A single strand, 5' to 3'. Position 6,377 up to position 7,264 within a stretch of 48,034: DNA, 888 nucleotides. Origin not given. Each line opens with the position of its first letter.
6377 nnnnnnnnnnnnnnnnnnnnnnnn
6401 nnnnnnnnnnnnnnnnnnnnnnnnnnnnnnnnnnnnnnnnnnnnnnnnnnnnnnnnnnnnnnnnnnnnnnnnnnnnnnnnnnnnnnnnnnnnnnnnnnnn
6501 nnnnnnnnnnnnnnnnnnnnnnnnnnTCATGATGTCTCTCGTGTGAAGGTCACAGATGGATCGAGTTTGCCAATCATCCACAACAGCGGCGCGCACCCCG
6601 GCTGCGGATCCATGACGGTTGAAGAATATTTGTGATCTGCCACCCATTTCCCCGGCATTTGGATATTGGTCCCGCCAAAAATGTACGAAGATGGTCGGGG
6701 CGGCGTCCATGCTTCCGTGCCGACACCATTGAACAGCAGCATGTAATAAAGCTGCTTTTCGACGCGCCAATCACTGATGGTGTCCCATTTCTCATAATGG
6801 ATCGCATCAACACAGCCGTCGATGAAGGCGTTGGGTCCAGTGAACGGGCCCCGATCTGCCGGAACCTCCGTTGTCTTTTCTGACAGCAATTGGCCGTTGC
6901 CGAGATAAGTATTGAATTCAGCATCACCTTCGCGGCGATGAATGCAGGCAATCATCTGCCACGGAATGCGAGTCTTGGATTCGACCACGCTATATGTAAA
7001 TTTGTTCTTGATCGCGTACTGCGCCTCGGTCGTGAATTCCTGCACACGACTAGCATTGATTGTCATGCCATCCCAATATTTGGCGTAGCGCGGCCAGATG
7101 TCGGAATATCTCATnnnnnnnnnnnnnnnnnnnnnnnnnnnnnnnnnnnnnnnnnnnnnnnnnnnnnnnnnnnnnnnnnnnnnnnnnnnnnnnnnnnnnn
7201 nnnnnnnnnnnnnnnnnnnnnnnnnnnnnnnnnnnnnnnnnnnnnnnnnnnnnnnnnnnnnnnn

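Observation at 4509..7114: Lysis cassette with an embedded outer-membrane beta-barrel gene and no recognisable o-spanin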

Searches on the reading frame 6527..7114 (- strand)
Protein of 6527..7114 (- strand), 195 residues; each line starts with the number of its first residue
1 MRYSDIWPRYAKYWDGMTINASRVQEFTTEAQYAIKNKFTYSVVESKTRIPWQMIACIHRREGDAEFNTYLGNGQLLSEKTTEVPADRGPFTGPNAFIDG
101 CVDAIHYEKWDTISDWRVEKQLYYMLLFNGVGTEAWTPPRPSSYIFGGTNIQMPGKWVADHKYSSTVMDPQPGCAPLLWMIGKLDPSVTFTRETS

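Call 5: search_protein_families(library=pfam, proteins=[window:6527-7114:-], max_evalue=0.1)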
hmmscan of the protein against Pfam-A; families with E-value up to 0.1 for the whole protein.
window:6527-7114:- (195 aa): 0 families

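Call 6: search_protein_families(library=phrogs, proteins=[window:6527-7114:-], max_evalue=0.1)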
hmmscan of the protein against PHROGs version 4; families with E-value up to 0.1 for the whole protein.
window:6527-7114:- (195 aa): 1 family
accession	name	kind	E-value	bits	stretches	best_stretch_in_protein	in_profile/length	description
phrog_32670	-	unknown function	0.094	13.8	0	102-129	57-84/120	-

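Call 8: search_dna_similar(query=window:6527-7114:-, collection=phages, mode=protein, max_rows=15, max_evalue=0.01)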
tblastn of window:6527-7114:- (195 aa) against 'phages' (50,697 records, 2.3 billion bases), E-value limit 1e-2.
Records with a match: 1; places in all: 1; records where one place covers at least 80% of the query: 1.
Best place of each record, by identity: <60% 1.
By first word of the organism name: Bradyrhizobium 1.
By host as written in the record: Bradyrhizobium japonicum S10J 1.
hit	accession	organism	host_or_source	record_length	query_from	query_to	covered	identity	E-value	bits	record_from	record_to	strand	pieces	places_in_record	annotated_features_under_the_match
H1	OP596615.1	Bradyrhizobium phage ppBjS10J-1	Bradyrhizobium japonicum S10J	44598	22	190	87%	36.2%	4e-21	96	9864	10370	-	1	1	peptidoglycan-binding protein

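Call 9: get_annotated_region(hit=H1, flank=6000)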
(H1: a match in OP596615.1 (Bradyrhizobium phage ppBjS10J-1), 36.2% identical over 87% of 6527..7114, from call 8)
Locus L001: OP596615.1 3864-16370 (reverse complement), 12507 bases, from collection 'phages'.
description: Bradyrhizobium phage ppBjS10J-1, complete genome.
organism: Bradyrhizobium phage ppBjS10J-1 (NCBI taxid 3003365)
taxonomy: Viruses; Duplodnaviria; Heunggongvirae; Uroviricota; Caudoviricetes
host: Bradyrhizobium japonicum S10J; source: -; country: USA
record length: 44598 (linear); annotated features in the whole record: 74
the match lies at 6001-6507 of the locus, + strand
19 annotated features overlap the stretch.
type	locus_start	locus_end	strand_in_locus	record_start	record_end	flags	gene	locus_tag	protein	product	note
CDS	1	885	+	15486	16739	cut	-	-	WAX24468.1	hypothetical protein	-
CDS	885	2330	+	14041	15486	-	-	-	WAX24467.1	hypothetical protein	-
CDS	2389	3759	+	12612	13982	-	-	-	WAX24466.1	hypothetical protein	-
CDS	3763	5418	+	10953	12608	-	-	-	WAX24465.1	hypothetical protein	-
CDS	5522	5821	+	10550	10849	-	-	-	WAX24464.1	hypothetical protein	-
CDS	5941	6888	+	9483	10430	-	-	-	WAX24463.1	peptidoglycan-binding protein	-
CDS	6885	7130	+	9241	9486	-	-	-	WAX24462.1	hypothetical protein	-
CDS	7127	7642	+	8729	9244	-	-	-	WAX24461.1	hypothetical protein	-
CDS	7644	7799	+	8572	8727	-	-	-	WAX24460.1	hypothetical protein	-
CDS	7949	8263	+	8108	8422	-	-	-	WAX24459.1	hypothetical protein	-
CDS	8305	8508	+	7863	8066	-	-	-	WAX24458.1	hypothetical protein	-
CDS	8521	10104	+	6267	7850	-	-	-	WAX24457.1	hypothetical protein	-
CDS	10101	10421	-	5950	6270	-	-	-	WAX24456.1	hypothetical protein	-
CDS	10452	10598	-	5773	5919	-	-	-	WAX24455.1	hypothetical protein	-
CDS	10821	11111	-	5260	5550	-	-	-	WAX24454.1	DUF4326 domain-containing protein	-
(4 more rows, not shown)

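Call 54: search_protein_families(library=ncbifam, proteins=[window:6527-7114:-], max_evalue=0.1)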
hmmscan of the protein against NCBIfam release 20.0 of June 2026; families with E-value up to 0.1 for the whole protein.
window:6527-7114:- (195 aa): 0 families

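Call 55: search_solved_structures(query=window:6527-7114:-, max_evalue=10)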
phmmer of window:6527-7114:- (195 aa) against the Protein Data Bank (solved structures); distinct sequences matched with E-value up to 10: 4.
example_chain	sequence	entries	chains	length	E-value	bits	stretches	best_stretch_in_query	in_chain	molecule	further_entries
4au3_B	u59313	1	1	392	1.4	11.8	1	100-182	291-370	SERPYIN PEPTIDASE INHIBITOR, CLADE H (HEAT SHOCK PROTEIN 47 ), MEMBER 1, (COLLAGEN BINDING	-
9cqh_A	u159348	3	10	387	1.5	11.7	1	100-182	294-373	Serpin H1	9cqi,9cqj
3zha_A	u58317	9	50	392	1.5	11.7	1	100-182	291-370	HSP47 | SERPIN PEPTIDASE INHIBITOR, CLADE H (HEAT SHOCK PROTEIN 47), MEMBER 1, (COLLAGEN BINDING P | SERPIN PEPTIDASE INHIBITOR, CLADE H (HEAT SHOCK PROTEIN 47 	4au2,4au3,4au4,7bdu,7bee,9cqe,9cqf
7bfi_A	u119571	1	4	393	1.5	11.7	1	100-182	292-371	Collagen-binding protein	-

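Call 57: find_homologous_proteins(query=window:6527-7114:-)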
Query window:6527-7114:- (195 aa): 177 proteins with E <= 0.001 among 185 candidates; the best 120 are listed.
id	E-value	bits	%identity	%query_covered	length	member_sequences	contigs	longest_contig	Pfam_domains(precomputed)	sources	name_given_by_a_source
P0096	8.5e-135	465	100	100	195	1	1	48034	-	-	-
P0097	8.8e-106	370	81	99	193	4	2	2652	-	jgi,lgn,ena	-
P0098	4.6e-104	365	79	100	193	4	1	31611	-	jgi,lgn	jgi:lysozyme family protein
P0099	2.9e-103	362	79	99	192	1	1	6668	-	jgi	jgi:lysozyme family protein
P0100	8.3e-102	357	77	100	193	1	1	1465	-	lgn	-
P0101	1.0e-100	354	77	100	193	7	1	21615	-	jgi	jgi:lysozyme family protein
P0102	1.5e-100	353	77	99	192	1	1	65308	-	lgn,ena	-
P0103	2.7e-100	352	78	99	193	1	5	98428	-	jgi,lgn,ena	jgi:lysozyme family protein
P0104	4.2e-99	348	76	100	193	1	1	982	-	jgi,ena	jgi:lysozyme family protein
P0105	2.5e-97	343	76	99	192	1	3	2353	-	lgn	-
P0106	3.1e-93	329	73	100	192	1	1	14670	-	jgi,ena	jgi:lysozyme family protein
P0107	5.1e-93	329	73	100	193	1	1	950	-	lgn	-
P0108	6.3e-92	325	71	100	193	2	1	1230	-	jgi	jgi:lysozyme family protein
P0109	9.1e-91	321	72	99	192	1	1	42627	-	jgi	jgi:lysozyme family protein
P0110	5.6e-90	319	71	99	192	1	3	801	-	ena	-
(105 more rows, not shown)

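Call 64: find_related_loci(query=A3, collection=genome_contigs, flank=6000)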
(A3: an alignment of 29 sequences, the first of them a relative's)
Query A3 (195 aa) in genome_contigs; peptide patterns used: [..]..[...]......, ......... (x = any residue, [..] = any of these).
70 stretches matched a pattern; 30 encode a relative of the query (tblastn E <= 1e-3); 30 distinct loci.
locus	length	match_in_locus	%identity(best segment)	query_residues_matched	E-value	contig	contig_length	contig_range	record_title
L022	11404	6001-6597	49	1-194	2e-59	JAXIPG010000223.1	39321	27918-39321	MAG: Terrimicrobiaceae bacterium isolate Fractures_MAG_13 c_000000290456, whole genome shotgun sequence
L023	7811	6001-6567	40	10-195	3e-43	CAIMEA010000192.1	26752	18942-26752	MAG: uncultured Rhizobiales bacterium isolate VK_bin-0224 genome assembly, contig: bin-0224:192/240, whole genome shotgu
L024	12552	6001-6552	41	10-190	2e-42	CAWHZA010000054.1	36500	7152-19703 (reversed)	MAG: uncultured Alphaproteobacteria bacterium isolate MFD04428.bin.1.72 genome assembly, contig: contig_49777, whole gen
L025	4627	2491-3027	41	8-191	8e-42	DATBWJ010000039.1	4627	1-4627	MAG TPA_asm: Xanthobacteraceae bacterium isolate SMAG_U7538 k141_1214553, whole genome shotgun sequence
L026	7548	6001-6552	40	10-190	1e-41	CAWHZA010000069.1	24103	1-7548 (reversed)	MAG: uncultured Alphaproteobacteria bacterium isolate MFD04428.bin.1.72 genome assembly, contig: contig_81786, whole gen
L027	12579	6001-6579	38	1-190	1e-41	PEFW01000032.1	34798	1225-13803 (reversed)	MAG: Beijerinckiaceae bacterium isolate USCa_MF mg12low_mg3mid.007_32, whole genome shotgun sequence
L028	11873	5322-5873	39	10-190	2e-41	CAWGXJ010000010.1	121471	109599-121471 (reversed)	MAG: uncultured Alphaproteobacteria bacterium isolate MFD02416.bin.2.130 genome assembly, contig: contig_16137, whole ge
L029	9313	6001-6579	37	1-190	5e-41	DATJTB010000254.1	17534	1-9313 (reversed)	MAG TPA_asm: Methylocella sp. isolate SMAG_U15009 k141_1452645, whole genome shotgun sequence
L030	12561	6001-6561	41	1-190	5e-41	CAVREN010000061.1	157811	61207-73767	MAG: uncultured Alphaproteobacteria bacterium isolate MFD10071.bin.2.78 genome assembly, contig: contig_35388, whole gen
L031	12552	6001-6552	38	10-190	2e-40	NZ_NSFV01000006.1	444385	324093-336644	Mesorhizobium sp. WSM4311 contig_6, whole genome shotgun sequence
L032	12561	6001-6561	38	3-189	3e-39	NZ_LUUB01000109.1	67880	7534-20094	Bradyrhizobium centrolobii strain BR 10245 contig77, whole genome shotgun sequence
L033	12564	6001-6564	36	3-190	4e-37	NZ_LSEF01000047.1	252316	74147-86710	Bradyrhizobium neotropicale strain BR 10247 contig28, whole genome shotgun sequence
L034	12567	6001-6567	39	3-190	5e-38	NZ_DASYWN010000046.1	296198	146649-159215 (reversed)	MAG: Bradyrhizobium sp. isolate SMAG_U6282 k141_5015, whole genome shotgun sequence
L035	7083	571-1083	40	23-190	1e-37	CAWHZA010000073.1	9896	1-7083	MAG: uncultured Alphaproteobacteria bacterium isolate MFD04428.bin.1.72 genome assembly, contig: contig_81791, whole gen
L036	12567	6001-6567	39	3-188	6e-37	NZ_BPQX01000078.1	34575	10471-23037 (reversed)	Methylobacterium persicinum strain NBRC 103628 entry78, whole genome shotgun sequence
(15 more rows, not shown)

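Call 67: predict_structure(alignment_id=A3)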
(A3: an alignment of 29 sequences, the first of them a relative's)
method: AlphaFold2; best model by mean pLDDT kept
length: 195 residues; sequences in the alignment: 29
mean_pLDDT: 93.0   pTM: 0.88
mean pLDDT of the five models: 93.0, 92.9, 92.8, 92.7, 92.3
residues with pLDDT >= 90: 146; 70-90: 49; 50-70: 0; < 50: 0
segments of 3 or more residues with pLDDT < 50: none
pLDDT, mean of each block of 10 residues (from residue 1): 91 97 97 97 96 95 87 91 91 96 94 93 92 88 95 87 87 96 97 89
secondary structure, 60 per line:
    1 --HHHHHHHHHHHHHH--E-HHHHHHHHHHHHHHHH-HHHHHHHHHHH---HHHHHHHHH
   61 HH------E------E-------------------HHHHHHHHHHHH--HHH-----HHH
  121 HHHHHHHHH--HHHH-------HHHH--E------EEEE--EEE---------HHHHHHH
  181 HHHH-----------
elements in order: H3-16 H21-36 H38-48 H52-62 H96-107 H118-129 H132-135 H143-146 E156-159 E162-164 H174-184

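Call 70: fold_search(model_id=the predicted structure, library=pdb)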
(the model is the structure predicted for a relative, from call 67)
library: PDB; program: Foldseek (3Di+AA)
matches with E <= 10: 48; with E <= 0.001: 0
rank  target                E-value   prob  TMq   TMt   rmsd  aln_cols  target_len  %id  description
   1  3gxk_A                1.2e+00  0.21  0.38  0.39   7.4       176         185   16  The crystal structure of g-type lysozyme from Atlantic cod (Gadus morhua L.) in complex with NAG oligomers sheds new l (released 2009-10-20)
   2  3gxk_C                1.6e+00  0.18  0.36  0.39   7.3       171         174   18  The crystal structure of g-type lysozyme from Atlantic cod (Gadus morhua L.) in complex with NAG oligomers sheds new l (released 2009-10-20)
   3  5aa1_A                1.9e+00  0.14  0.38  0.21   8.2       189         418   11  Crystal structure of MltF from Pseudomonas aeruginosa in complex with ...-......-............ (released 2016-10-12)
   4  5aa1_C                2.3e+00  0.18  0.35  0.19   5.8       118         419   14  Crystal structure of MltF from Pseudomonas aeruginosa in complex with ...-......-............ (released 2016-10-12)
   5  5aa3_A                2.3e+00  0.11  0.36  0.21   8.2       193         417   10  Crystal structure of MltF from Pseudomonas aeruginosa in the presence of tetrasaccharide and tetrapeptide (released 2016-10-12)
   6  3gxk_D                2.6e+00  0.10  0.34  0.35   8.3       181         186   15  The crystal structure of g-type lysozyme from Atlantic cod (Gadus morhua L.) in complex with NAG oligomers sheds new l (released 2009-10-20)
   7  2y8p_A                2.7e+00  0.21  0.36  0.36   5.0       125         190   16  Crystal Structure of an Outer Membrane-Anchored Endolytic Peptidoglycan Lytic Transglycosylase (MltE) from Escherichia (released 2011-04-13)
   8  5aa3_I                2.9e+00  0.13  0.32  0.18   6.2       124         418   12  Crystal structure of MltF from Pseudomonas aeruginosa in the presence of tetrasaccharide and tetrapeptide (released 2016-10-12)
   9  3t36_D                3.6e+00  0.20  0.36  0.38   5.2       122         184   16  Crystal structure of lytic transglycosylase MltE from Eschericha coli (released 2012-07-25)
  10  4qdn                  3.6e+00  0.15  0.33  0.48   5.8       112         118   12  Crystal Structure of the endo-beta-N-acetylglucosaminidase from Thermotoga maritima (released 2014-11-12)
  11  3mgw                  3.8e+00  0.09  0.32  0.33   7.6       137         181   17  Thermodynamics and structure of a salmon cold-active goose-type lysozyme (released 2010-05-05)
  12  5a5x_B                4.0e+00  0.10  0.39  0.22   7.9       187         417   10  Crystal Structure of Se-Met MltF from Pseudomonas aeruginosa (released 2016-10-12)
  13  3gxk_B                4.3e+00  0.11  0.41  0.43   7.0       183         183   18  The crystal structure of g-type lysozyme from Atlantic cod (Gadus morhua L.) in complex with NAG oligomers sheds new l (released 2009-10-20)
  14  6ghz_B                4.5e+00  0.18  0.38  0.39   5.1       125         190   15  Structure of Lytic Transglycosylase MltE mutant Y192F from E.coli (released 2018-10-31)
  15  5dn4                  4.5e+00  0.11  0.32  0.37   6.6       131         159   13  Structure of the glycoside hydrolase domain from Salmonella typhimurium FlgJ (released 2016-02-24)
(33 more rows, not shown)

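Call 74: find_related_loci(query=A3, collection=viral_contigs, flank=6000)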
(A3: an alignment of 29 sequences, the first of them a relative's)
Query A3 (195 aa) in viral_contigs; peptide patterns used: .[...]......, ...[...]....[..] (x = any residue, [..] = any of these).
73 stretches matched a pattern; 66 encode a relative of the query (tblastn E <= 1e-3); 66 distinct loci.
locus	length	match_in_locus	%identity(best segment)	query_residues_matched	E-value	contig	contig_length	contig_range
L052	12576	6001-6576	78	1-194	3e-103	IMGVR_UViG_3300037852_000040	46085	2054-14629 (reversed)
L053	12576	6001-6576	78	1-194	3e-103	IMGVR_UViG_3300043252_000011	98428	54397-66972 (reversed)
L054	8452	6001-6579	77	1-195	1e-102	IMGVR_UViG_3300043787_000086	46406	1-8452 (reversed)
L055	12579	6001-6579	76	1-195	2e-101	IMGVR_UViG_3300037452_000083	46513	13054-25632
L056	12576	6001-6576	56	1-194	8e-71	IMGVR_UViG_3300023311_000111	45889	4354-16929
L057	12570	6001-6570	56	1-195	1e-68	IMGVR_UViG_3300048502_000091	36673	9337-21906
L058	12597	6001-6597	53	1-195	3e-67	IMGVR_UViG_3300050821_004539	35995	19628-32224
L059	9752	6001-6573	53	1-193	5e-67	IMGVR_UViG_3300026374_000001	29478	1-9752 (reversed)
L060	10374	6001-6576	53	1-194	2e-66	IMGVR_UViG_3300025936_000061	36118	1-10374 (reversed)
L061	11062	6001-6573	55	1-195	3e-66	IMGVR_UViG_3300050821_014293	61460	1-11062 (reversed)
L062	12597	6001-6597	53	1-195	4e-66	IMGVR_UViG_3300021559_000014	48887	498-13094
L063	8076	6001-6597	53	1-195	4e-66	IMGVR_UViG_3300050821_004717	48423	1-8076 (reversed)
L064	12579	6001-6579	53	1-194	3e-65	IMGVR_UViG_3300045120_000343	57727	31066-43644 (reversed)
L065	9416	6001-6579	53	1-194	5e-65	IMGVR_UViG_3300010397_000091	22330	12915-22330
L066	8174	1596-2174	50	1-194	7e-63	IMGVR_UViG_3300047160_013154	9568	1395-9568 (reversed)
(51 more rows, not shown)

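Call 94: search_protein_families(library=padloc, proteins=[window:6527-7114:-], max_evalue=0.1)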
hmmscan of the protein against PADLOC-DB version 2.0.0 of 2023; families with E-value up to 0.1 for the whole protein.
window:6527-7114:- (195 aa): 0 families
